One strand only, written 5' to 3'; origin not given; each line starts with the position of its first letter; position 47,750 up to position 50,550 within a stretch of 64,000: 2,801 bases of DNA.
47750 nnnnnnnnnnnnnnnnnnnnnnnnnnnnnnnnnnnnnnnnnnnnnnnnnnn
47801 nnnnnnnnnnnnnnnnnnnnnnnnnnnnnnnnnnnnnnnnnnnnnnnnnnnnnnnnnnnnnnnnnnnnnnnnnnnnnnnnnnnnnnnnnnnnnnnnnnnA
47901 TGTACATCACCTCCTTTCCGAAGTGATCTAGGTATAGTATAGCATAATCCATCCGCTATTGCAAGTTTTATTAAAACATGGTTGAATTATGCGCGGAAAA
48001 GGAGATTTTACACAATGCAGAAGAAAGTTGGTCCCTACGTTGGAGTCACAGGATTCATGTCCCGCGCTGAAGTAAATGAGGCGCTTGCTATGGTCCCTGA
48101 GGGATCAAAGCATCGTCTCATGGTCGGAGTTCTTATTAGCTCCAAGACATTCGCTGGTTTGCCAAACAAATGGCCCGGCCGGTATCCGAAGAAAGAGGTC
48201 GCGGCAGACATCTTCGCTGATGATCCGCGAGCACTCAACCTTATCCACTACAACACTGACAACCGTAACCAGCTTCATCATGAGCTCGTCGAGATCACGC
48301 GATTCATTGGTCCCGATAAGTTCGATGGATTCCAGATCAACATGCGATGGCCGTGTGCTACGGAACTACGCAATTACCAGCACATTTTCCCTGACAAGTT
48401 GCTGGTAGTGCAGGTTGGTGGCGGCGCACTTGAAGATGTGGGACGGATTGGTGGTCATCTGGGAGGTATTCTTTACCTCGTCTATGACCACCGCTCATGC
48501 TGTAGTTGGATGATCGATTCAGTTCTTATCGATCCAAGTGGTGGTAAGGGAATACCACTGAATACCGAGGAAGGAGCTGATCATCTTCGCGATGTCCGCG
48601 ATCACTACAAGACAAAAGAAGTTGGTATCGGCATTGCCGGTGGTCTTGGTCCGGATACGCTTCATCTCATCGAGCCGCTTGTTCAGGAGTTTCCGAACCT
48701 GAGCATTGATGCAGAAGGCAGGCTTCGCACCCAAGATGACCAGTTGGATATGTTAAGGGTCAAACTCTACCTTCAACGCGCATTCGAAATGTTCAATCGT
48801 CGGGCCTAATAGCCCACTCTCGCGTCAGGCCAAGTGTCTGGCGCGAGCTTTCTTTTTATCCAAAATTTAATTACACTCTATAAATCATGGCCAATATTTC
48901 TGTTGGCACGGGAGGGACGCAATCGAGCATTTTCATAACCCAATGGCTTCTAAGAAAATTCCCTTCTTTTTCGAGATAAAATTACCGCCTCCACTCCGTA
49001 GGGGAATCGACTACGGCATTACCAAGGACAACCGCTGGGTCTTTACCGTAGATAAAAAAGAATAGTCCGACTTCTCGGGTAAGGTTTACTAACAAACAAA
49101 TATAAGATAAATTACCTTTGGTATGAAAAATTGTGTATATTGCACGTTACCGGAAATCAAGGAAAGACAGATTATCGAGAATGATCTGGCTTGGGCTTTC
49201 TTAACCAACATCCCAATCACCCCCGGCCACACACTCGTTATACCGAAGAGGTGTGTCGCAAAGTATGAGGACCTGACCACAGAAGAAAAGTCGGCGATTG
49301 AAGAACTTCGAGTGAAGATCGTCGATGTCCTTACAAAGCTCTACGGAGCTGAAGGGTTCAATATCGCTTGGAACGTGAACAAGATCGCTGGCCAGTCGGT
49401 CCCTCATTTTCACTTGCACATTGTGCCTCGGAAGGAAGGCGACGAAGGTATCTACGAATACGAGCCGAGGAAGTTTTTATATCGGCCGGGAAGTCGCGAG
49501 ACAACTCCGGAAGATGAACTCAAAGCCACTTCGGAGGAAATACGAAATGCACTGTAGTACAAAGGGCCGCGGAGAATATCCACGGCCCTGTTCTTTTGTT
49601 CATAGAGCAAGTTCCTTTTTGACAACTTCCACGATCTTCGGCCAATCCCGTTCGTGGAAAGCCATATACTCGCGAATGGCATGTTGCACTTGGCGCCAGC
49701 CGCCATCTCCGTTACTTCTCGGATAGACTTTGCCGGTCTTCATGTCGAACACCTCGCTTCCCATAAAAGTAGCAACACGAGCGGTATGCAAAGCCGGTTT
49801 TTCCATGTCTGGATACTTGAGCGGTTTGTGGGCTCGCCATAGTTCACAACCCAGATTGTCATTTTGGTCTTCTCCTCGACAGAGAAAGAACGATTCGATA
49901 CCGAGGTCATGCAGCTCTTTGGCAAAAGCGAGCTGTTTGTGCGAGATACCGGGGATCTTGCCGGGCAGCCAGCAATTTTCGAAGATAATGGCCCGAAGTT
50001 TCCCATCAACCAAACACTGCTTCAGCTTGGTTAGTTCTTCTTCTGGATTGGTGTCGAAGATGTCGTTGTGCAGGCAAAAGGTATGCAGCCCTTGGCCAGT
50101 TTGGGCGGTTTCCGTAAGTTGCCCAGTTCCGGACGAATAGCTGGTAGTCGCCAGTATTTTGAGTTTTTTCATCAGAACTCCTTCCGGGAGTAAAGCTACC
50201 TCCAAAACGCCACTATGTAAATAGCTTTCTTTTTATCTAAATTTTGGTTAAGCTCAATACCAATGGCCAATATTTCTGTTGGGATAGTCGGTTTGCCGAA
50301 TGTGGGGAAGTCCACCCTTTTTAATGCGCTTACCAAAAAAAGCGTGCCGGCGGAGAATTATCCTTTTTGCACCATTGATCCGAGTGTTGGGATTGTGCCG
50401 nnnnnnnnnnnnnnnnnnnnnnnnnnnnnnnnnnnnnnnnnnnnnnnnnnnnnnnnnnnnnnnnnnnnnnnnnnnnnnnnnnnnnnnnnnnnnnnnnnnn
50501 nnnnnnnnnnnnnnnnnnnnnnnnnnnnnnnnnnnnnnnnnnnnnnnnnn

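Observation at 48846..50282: Duplicated ychF promoter and 5' end flanking a 1.4 kb segment that carries the HIT gene and an unknown gene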

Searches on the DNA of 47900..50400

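Call 22: search_rna_families(source=window, start=47900, end=50400, threshold=evalue, max_evalue=1)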
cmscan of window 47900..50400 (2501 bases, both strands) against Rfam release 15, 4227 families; matches with E-value up to 1: 0.
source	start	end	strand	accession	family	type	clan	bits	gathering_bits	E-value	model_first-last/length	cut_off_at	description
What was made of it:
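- On Integron: No Rfam hit in 47900-50400 (call 22).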

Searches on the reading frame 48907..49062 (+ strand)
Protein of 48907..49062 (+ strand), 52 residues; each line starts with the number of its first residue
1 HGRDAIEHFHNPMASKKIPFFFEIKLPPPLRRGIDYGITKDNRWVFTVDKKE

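Call 76: search_protein_representatives(alignment_id=A6)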
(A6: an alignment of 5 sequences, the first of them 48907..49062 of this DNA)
Query: 5 sequences, 78 profile positions. Proteins with E-value up to 0.001 (for the whole library): 63; up to 1e-10: 9; up to 1e-30: 1. The best 63 are listed.
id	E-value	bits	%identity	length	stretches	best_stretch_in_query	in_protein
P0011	2.8e-34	133.2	-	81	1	1-78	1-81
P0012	8.9e-20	86.7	-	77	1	2-74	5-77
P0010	6.0e-18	80.8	-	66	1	1-78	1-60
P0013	2.7e-14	69.2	-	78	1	14-73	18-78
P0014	1.2e-12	63.9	-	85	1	8-67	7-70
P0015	4.2e-11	58.9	-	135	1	20-64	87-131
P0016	5.1e-11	58.6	-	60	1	22-64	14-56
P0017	5.3e-11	58.6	-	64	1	13-65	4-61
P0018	6.3e-11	58.3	-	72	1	3-64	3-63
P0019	2.0e-10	56.8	-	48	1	32-73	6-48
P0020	8.2e-10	54.8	-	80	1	13-78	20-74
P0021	9.1e-10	54.6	-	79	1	12-63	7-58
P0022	1.4e-09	54.1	-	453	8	7-32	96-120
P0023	1.7e-09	53.8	-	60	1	15-66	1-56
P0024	3.0e-09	53.0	-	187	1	15-63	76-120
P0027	1.2e-08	51.1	-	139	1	21-63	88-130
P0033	6.5e-08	48.7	-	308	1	17-65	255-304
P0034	6.7e-08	48.7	-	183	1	20-64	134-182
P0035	6.7e-08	48.7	-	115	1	17-63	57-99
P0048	1.7e-06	44.1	-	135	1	17-63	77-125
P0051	3.9e-06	43.0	-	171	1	16-63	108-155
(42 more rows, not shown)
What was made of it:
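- The profile search gave 63 representative proteins (call 76).
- Tried and rejected: The exhaustive profile search resolved it (call 76).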

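Call 78: search_protein_families(library=pfam, proteins=[P0033, P0034, P0024, P0015, P0027, P0035, P0048, P0051], max_evalue=0.01)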
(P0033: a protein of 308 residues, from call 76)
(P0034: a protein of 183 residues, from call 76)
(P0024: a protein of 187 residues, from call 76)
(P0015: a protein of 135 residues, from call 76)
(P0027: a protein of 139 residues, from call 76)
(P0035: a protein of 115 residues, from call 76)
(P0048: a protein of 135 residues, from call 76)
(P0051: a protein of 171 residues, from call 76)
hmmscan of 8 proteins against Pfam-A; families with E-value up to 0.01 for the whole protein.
P0033 (308 aa): 2 families
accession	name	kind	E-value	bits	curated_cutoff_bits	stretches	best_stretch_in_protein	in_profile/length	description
PF13408.12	Zn_ribbon_recom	-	1.5e-07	32.2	25.3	1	45-104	1-57/58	Recombinase zinc beta ribbon domain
PF10482.14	CtIP_N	-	0.0014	19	27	1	136-225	15-105/120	Tumour-suppressor protein CtIP N-terminal domain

P0034 (183 aa): 3 families
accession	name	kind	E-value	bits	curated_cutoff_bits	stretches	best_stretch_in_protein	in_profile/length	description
PF07926.17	TPR_MLP1_2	-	0.001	19.5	36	1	10-99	19-108/129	TPR/MLP1/MLP2-like protein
PF08581.15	Tup_N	-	0.0058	17.4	28.7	0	9-44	35-70/77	Tup N-terminal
PF14282.11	FlxA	-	0.0099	16.4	26.3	0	8-84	12-85/101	FlxA-like protein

P0024 (187 aa): 0 families

P0015 (135 aa): 0 families

P0027 (139 aa): 0 families

P0035 (115 aa): 0 families

P0048 (135 aa): 0 families

P0051 (171 aa): 0 families
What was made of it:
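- P0033 has Pfam Zn_ribbon_recom (call 78).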

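Call 83: find_encoding_contigs(protein=P0033, flank=10000, max_places=4)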
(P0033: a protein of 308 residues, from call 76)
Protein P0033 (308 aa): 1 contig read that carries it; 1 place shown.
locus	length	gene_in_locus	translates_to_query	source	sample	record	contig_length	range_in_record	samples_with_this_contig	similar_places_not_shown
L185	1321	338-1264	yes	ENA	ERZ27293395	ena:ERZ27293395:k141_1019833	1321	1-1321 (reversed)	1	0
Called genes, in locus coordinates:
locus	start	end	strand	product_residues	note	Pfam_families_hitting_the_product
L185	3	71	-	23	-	?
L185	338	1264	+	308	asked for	PF13408:Zn_ribbon_recom (weak)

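Call 107: find_related_loci(query=A8, collection=viral_contigs, flank=8000)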
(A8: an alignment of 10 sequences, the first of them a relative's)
Query A8 (308 aa) in viral_contigs; peptide patterns used: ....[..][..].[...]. (x = any residue, [..] = any of these).
4 stretches matched a pattern; 1 encode a relative of the query (tblastn E <= 1e-3); 1 distinct loci.
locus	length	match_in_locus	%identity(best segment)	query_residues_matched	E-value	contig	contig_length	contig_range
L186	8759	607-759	42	256-306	9e-9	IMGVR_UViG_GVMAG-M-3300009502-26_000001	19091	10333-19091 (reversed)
